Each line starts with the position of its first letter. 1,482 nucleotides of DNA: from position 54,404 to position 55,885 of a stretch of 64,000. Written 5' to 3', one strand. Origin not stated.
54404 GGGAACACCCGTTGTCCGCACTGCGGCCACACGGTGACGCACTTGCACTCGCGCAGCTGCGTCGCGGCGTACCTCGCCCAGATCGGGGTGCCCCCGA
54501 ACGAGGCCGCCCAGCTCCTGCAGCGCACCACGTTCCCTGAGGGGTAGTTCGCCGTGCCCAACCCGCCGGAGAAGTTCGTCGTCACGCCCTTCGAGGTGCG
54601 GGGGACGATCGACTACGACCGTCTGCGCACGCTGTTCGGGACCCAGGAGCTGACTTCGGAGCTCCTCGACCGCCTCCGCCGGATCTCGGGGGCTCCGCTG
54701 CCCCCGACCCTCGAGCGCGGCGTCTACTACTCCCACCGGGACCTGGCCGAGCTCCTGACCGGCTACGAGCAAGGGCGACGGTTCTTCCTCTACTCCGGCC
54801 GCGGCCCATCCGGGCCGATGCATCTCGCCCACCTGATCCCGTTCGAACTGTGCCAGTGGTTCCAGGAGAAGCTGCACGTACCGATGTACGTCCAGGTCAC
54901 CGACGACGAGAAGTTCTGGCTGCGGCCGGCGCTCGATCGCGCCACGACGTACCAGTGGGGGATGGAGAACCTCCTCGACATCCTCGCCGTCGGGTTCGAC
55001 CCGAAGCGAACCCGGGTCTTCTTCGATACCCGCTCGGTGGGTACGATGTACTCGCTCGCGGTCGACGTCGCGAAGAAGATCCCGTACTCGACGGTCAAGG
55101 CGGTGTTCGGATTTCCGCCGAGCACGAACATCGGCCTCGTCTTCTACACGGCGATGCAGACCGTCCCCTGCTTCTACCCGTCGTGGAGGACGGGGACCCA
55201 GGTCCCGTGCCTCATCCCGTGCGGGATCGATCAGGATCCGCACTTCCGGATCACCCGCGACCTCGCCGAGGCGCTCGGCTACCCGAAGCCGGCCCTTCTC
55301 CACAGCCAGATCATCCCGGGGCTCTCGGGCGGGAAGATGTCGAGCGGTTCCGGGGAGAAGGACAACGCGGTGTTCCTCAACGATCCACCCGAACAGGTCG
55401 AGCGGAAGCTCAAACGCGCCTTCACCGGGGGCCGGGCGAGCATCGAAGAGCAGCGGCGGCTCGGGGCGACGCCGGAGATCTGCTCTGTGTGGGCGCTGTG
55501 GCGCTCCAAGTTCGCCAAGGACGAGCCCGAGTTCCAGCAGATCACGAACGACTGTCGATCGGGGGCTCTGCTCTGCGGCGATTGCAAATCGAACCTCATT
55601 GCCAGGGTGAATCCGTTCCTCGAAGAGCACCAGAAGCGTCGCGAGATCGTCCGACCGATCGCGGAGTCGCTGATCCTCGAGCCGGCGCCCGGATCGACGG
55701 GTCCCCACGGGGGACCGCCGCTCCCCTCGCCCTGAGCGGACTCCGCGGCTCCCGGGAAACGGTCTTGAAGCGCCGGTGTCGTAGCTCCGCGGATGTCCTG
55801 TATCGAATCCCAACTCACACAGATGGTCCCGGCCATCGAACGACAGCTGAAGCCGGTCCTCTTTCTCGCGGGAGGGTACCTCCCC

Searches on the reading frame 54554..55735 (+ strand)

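Call 59: search_protein_families(library=pfam, proteins=[window:54554-55735:+], max_evalue=0.001)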
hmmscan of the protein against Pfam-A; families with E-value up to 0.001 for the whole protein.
window:54554-55735:+ (393 aa): 1 family
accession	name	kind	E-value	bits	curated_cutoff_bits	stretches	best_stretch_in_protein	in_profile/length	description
PF00579.31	tRNA-synt_1b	-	1.5e-29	103.7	21.1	1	74-356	3-291/292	tRNA synthetases class I (W and Y)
